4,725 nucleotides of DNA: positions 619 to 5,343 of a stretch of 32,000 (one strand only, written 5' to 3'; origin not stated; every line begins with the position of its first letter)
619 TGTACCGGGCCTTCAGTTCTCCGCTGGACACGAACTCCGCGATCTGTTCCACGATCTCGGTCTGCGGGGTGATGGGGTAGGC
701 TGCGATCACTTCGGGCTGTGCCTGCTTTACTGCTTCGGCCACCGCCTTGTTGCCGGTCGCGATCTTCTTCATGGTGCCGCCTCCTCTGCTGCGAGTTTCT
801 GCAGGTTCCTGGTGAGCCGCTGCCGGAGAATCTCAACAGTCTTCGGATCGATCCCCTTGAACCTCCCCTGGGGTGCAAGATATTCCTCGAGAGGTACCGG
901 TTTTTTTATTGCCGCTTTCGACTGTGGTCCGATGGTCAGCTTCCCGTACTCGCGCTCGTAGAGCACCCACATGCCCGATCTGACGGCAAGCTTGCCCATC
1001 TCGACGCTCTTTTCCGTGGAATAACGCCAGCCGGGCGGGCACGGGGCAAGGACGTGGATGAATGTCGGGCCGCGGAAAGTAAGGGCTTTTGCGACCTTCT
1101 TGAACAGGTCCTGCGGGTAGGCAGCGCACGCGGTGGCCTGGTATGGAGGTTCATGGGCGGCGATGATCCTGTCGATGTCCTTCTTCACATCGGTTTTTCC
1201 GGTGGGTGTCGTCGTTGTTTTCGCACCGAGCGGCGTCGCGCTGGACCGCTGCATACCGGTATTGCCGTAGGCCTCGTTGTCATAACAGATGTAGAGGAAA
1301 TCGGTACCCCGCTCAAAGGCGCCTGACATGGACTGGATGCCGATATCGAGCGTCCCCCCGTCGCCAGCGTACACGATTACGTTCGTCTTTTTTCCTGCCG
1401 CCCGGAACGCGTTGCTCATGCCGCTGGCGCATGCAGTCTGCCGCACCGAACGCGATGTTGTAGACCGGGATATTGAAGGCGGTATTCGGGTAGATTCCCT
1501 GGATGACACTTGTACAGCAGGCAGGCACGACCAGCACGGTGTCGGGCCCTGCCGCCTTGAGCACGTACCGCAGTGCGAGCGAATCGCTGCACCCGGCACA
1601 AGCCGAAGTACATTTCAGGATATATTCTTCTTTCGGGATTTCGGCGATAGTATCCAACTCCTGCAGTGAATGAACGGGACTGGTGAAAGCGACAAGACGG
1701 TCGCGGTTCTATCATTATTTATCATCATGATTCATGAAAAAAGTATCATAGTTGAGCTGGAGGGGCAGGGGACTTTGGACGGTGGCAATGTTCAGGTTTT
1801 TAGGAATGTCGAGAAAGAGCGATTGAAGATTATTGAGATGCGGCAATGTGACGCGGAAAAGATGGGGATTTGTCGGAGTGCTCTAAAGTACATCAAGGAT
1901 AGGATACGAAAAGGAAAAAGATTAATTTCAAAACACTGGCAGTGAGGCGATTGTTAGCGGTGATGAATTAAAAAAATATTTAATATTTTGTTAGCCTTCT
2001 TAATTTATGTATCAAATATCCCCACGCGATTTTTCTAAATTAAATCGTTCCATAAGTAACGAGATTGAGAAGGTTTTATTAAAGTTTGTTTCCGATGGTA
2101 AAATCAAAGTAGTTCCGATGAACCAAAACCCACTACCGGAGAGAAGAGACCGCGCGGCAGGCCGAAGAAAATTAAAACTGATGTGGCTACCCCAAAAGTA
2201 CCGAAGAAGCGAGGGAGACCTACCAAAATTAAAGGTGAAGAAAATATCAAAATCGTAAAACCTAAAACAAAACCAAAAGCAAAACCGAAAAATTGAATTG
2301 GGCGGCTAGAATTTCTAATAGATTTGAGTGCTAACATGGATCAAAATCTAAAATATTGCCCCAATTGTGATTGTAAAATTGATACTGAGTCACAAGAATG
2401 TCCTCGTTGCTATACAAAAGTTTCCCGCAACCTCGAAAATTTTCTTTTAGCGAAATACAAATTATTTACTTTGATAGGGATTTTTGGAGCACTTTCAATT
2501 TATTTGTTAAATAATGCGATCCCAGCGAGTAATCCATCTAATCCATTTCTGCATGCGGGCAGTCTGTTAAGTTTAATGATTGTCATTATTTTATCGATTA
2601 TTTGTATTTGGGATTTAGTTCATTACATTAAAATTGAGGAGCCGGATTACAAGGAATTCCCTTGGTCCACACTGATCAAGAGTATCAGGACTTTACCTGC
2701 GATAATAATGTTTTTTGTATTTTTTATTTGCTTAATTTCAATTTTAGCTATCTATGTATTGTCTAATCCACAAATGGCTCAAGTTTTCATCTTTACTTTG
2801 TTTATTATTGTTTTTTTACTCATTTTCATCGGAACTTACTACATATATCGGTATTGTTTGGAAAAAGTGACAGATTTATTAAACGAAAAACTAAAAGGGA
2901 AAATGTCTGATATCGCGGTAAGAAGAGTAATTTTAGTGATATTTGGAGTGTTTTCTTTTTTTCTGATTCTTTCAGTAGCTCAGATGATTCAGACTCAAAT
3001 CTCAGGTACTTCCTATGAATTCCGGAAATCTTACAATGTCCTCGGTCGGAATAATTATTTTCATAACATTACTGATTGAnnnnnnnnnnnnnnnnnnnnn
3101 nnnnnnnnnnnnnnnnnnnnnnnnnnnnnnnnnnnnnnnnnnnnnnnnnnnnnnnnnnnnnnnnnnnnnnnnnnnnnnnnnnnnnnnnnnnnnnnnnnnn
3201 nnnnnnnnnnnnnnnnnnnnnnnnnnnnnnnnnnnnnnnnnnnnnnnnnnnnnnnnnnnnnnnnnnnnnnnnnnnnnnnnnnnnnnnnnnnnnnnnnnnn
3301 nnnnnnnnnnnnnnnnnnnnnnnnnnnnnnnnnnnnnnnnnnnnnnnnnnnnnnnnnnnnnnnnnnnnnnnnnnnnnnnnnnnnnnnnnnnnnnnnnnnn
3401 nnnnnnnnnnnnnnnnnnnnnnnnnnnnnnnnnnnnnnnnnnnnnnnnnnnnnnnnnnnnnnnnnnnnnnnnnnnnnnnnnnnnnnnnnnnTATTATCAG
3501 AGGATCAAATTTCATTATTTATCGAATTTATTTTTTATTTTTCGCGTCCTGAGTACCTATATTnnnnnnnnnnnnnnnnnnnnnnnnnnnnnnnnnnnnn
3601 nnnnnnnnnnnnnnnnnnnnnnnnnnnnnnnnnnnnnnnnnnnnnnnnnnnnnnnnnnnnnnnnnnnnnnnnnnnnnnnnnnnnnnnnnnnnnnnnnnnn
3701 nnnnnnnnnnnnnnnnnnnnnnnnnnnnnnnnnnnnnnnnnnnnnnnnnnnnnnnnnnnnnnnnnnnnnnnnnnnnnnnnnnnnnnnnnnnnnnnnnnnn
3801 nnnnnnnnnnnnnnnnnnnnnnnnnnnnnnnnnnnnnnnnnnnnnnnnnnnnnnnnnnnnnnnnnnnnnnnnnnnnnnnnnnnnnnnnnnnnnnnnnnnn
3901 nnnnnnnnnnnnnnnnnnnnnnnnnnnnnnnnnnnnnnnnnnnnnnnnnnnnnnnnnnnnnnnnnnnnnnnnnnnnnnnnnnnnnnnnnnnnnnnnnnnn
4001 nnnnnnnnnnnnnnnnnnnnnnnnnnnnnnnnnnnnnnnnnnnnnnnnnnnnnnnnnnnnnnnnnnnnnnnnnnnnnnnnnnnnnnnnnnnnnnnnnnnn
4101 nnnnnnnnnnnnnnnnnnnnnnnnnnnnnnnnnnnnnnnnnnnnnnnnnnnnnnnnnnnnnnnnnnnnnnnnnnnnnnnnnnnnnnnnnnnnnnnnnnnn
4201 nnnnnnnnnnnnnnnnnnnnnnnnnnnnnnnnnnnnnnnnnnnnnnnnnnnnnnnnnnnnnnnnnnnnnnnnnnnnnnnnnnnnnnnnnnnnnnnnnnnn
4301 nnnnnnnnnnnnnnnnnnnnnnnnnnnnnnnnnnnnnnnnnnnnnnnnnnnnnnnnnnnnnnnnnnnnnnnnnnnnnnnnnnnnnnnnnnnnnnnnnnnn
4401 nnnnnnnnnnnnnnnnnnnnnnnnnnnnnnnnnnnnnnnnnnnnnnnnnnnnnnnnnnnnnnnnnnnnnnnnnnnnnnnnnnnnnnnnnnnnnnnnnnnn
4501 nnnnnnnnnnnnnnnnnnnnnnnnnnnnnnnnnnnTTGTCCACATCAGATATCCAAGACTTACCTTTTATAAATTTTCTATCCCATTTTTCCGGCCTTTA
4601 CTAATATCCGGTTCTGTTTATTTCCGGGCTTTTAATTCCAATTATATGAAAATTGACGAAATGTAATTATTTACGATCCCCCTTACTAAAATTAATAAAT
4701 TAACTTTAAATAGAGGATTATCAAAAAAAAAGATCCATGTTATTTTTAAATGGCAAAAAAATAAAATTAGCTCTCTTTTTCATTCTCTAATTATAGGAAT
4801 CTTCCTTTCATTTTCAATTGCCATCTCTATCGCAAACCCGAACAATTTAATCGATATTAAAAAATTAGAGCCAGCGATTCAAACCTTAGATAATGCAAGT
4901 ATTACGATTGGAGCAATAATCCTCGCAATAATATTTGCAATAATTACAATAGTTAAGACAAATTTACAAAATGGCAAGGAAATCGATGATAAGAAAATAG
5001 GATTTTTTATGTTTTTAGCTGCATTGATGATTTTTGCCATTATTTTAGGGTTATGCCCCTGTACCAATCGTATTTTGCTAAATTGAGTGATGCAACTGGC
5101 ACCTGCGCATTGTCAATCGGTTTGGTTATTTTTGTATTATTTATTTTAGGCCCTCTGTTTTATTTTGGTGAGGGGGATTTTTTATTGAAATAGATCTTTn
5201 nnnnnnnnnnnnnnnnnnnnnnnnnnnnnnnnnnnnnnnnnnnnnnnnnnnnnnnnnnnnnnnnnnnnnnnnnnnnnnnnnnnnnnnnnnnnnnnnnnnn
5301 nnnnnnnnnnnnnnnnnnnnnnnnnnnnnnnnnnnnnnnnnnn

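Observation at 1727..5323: AT-rich orphan island ending at a tRNA 3' fragment, no integrase, several decayed genes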

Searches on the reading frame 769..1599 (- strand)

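Call 8: search_protein_families(library=pfam, proteins=[window:769-1599:-], max_evalue=1)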
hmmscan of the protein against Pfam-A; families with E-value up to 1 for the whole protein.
window:769-1599:- (276 aa): 2 families
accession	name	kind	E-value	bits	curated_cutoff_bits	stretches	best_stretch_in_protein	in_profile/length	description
PF02775.26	TPP_enzyme_C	-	1.6e-19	70.6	21.9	1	57-183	36-151/151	Thiamine pyrophosphate enzyme, C-terminal TPP binding domain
PF13292.11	DXP_synthase_N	-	0.2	11.3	21.2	1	51-110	113-173/274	1-deoxy-D-xylulose-5-phosphate synthase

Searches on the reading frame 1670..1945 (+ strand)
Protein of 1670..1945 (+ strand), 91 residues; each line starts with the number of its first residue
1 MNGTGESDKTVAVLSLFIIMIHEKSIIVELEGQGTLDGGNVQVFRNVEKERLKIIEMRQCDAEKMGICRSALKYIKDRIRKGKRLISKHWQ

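Call 8: search_protein_families(library=pfam, proteins=[window:1670-1945:+], max_evalue=1)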
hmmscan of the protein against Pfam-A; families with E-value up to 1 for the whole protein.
window:1670-1945:+ (91 aa): 0 families

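Call 9: search_protein_families(library=phrogs, proteins=[window:1670-1945:+], max_evalue=1)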
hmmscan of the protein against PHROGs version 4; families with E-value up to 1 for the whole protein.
window:1670-1945:+ (91 aa): 0 families

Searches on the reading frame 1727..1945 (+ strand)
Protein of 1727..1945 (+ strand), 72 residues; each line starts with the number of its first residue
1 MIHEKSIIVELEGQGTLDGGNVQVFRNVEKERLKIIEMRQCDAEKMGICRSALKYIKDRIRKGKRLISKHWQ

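Call 37: search_protein_families(library=padloc, proteins=[window:1727-1945:+], max_evalue=1)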
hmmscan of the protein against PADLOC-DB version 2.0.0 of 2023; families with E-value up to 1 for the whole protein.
window:1727-1945:+ (72 aa): 0 families

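Call 38: search_protein_families(library=ncbifam, proteins=[window:1727-1945:+], max_evalue=1)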
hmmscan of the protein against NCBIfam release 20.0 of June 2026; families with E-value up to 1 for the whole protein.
window:1727-1945:+ (72 aa): 0 families

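Call 73: find_homologous_proteins(query=window:1727-1945:+, max_evalue=1)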
Query window:1727-1945:+ (72 aa): 5 proteins with E <= 1 among 6 candidates.
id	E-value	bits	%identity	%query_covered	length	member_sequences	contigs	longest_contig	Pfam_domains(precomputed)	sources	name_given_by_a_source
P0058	1.4e-39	150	100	100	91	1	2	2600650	-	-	-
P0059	1.1e-9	56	81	51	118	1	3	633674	-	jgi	jgi:hypothetical protein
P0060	2.8e-9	54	59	71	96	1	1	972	-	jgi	-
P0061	1.8e-6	46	70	46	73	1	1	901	-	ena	-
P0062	2.3e-3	36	53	56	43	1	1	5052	-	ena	-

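Call 75: find_encoding_contigs(protein=P0059, flank=8000, max_places=3)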
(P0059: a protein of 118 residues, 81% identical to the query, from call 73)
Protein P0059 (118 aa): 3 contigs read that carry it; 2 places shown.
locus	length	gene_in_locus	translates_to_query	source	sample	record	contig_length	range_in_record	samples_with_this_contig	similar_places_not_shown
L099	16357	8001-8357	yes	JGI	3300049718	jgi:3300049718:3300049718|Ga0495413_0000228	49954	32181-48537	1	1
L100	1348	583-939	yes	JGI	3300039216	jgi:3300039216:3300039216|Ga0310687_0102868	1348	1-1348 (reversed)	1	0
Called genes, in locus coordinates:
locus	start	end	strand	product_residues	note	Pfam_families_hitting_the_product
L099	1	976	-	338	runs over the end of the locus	PF03706:LPG_synthase_TM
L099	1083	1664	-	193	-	PF04010:DUF357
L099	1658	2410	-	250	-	PF00590:TP_methylase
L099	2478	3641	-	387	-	PF00009:GTP_EFTU, PF00025:Arf, PF00071:Ras, PF08477:Roc (weak), PF03029:ATP_bind_1 (weak)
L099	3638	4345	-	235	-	PF23365:DUF7090, PF24336:DUF7504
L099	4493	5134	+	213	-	PF01255:Prenyltransf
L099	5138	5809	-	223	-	-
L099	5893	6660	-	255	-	PF01255:Prenyltransf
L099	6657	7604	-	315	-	PF04055:Radical_SAM, PF26257:DUF8061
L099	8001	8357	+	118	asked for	-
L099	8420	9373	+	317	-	PF04326:SLFN_AlbA_2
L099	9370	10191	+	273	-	PF14493:HTH_40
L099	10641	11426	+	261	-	-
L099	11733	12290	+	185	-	-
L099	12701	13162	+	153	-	-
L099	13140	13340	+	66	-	-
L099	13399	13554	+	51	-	PF15919:HicB_lk_antitox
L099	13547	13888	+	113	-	PF01909:NTP_transf_2, PF18765:Polbeta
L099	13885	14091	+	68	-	-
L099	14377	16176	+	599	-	PF00989:PAS (faint), PF02518:HATPase_c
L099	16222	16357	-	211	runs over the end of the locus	-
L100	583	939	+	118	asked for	-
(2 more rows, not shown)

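Call 86: find_encoding_contigs(protein=P0062, flank=6000, max_places=3)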
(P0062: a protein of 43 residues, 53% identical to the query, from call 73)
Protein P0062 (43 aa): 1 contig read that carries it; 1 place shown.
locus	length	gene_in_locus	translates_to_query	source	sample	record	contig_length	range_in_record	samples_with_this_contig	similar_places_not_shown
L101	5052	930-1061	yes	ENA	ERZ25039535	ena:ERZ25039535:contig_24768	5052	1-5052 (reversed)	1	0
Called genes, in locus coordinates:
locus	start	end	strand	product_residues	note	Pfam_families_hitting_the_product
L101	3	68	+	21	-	?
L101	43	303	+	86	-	-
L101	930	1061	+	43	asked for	-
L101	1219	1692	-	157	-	-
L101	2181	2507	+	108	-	-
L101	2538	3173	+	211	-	-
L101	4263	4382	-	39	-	-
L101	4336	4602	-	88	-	-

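Call 92: search_protein_families(library=padloc, proteins=[L099:8420-9373:+, L099:9370-10191:+, L099:11733-12290:+, L101:1219-1692:-, L101:2181-2507:+, L101:2538-3173:+, L099:10641-11426:+], max_evalue=0.01)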
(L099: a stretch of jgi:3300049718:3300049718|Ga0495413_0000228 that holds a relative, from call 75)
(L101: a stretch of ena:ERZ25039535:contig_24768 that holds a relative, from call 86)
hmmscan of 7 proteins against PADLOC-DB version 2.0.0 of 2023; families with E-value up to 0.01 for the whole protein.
L099:8420-9373:+ (317 aa): 0 families

L099:9370-10191:+ (273 aa): 0 families

L099:11733-12290:+ (185 aa): 0 families

L101:1219-1692:- (157 aa): 0 families

L101:2181-2507:+ (108 aa): 0 families

L101:2538-3173:+ (211 aa): 0 families

L099:10641-11426:+ (261 aa): 2 families
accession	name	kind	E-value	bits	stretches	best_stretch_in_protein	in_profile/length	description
PDLC02909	Csa3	-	1.2e-37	128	1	24-255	12-231/237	-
PDLC01879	CARF3--CARF_TM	-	1.1e-09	36.3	1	71-256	66-220/222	-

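Call 93: search_protein_families(library=pfam, proteins=[L099:8420-9373:+, L099:9370-10191:+, L099:11733-12290:+, L101:1219-1692:-, L101:2181-2507:+, L101:2538-3173:+, L099:10641-11426:+], max_evalue=0.01)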
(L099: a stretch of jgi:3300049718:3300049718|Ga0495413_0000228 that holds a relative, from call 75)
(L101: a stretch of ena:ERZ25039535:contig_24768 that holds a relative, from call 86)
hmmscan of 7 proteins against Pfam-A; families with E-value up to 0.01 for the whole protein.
L099:8420-9373:+ (317 aa): 1 family
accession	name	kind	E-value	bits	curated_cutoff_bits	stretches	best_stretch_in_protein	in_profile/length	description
PF04326.19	SLFN_AlbA_2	-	3.7e-11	44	25.3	1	30-152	1-118/118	Schlafen, AlbA_2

L099:9370-10191:+ (273 aa): 1 family
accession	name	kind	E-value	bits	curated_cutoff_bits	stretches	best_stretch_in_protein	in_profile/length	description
PF14493.12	HTH_40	-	2.4e-22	79.4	27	1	173-260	1-88/89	Helix-turn-helix domain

L099:11733-12290:+ (185 aa): 0 families

L101:1219-1692:- (157 aa): 0 families

L101:2181-2507:+ (108 aa): 1 family
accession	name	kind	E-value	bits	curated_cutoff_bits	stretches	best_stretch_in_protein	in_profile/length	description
PF23768.1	DUF7167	-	0.0019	18.7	24.4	1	5-26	18-38/60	Domain of unknown function (DUF7167)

L101:2538-3173:+ (211 aa): 0 families

L099:10641-11426:+ (261 aa): 0 families

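Call 96: find_encoding_contigs(protein=P0060, flank=3000, max_places=3)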
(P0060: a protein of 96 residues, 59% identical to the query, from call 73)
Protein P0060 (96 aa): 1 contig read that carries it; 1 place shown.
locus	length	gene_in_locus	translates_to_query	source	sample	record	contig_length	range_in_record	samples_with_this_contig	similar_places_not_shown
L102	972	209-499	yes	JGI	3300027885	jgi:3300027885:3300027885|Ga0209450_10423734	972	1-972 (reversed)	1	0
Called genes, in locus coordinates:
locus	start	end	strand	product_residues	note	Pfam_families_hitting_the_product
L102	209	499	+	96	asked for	-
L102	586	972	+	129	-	?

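Call 97: find_encoding_contigs(protein=P0061, flank=3000, max_places=3)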
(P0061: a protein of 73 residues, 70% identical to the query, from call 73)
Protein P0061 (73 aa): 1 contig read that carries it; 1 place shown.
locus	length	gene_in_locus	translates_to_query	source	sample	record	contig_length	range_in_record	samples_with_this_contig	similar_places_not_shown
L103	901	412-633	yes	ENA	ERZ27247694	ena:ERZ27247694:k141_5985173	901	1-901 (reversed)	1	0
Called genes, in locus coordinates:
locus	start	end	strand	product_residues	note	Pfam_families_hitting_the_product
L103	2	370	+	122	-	?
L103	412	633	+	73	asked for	-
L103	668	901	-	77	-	?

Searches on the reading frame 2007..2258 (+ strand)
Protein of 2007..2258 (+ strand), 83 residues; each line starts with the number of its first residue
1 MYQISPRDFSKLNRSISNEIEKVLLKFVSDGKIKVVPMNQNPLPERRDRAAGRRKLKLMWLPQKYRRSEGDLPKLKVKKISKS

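Call 8: search_protein_families(library=pfam, proteins=[window:2007-2258:+], max_evalue=1)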
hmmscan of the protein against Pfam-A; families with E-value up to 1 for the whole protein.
window:2007-2258:+ (83 aa): 0 families

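Call 9: search_protein_families(library=phrogs, proteins=[window:2007-2258:+], max_evalue=1)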
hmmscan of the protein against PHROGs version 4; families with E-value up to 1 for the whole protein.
window:2007-2258:+ (83 aa): 0 families

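Call 37: search_protein_families(library=padloc, proteins=[window:2007-2258:+], max_evalue=1)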
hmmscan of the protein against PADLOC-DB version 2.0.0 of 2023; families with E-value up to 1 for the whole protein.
window:2007-2258:+ (83 aa): 0 families

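Call 38: search_protein_families(library=ncbifam, proteins=[window:2007-2258:+], max_evalue=1)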
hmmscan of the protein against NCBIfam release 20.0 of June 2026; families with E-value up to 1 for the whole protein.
window:2007-2258:+ (83 aa): 0 families

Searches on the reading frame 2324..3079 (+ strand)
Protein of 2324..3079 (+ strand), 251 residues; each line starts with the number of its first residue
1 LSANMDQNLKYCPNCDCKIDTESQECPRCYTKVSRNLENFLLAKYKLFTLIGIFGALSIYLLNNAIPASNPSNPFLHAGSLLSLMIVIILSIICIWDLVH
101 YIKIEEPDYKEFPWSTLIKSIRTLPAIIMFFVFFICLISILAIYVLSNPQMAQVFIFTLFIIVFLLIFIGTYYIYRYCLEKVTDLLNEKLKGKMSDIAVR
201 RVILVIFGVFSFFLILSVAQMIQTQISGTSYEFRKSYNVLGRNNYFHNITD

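Call 8: search_protein_families(library=pfam, proteins=[window:2324-3079:+], max_evalue=1)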
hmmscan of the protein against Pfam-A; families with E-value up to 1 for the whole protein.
window:2324-3079:+ (251 aa): 5 families
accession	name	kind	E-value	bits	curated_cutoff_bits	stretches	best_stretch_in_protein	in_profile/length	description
PF01529.25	DHHC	-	0.0034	17.9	28.7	2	155-235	54-131/133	DHHC palmitoyltransferase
PF12773.13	DZR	-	0.057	14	27.3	1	6-35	9-36/45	Double zinc ribbon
PF13240.11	Zn_Ribbon_1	-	0.17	12.2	25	1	11-29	1-19/23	zinc-ribbon domain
PF11139.14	SfLAP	-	0.17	11.8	35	1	127-214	122-207/213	Sap, sulfolipid-1-addressing protein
PF13248.11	Zn_ribbon_3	-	0.93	9.5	27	0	10-29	3-22/26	zinc-ribbon domain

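Call 9: search_protein_families(library=phrogs, proteins=[window:2324-3079:+], max_evalue=1)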
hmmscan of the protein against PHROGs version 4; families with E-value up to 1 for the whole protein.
window:2324-3079:+ (251 aa): 6 families
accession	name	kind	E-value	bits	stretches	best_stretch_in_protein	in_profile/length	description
phrog_9700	-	unknown function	0.00088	19.3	1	7-47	4-46/483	-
phrog_38187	-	unknown function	0.062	14.4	1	9-73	3-64/144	-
phrog_32549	-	unknown function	0.068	14.3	1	150-189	5-44/119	-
phrog_2546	-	unknown function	0.23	12.6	1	11-36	2-27/180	-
phrog_8041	-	unknown function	0.29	12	1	155-237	2-81/116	-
phrog_14275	-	unknown function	0.39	11.4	1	9-39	3-33/178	-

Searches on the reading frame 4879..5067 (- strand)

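Call 8: search_protein_families(library=pfam, proteins=[window:4879-5067:-], max_evalue=1)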
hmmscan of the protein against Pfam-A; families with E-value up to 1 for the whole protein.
window:4879-5067:- (62 aa): 1 family
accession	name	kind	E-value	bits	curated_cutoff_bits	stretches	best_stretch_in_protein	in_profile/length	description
PF20482.3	DUF6722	-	0.11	13.2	27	1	35-59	10-34/49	Family of unknown function (DUF6722)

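Call 9: search_protein_families(library=phrogs, proteins=[window:4879-5067:-], max_evalue=1)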
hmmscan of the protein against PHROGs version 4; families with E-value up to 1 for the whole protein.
window:4879-5067:- (62 aa): 0 families

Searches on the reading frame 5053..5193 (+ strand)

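Call 8: search_protein_families(library=pfam, proteins=[window:5053-5193:+], max_evalue=1)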
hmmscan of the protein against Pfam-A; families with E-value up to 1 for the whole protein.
window:5053-5193:+ (46 aa): 0 families

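Call 9: search_protein_families(library=phrogs, proteins=[window:5053-5193:+], max_evalue=1)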
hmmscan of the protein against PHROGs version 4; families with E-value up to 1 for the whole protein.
window:5053-5193:+ (46 aa): 2 families
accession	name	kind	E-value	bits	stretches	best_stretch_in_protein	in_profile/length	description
phrog_7692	-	unknown function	0.13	13.3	1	16-36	8-28/55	-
phrog_4302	-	unknown function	0.21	11.3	1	5-33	420-448/499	-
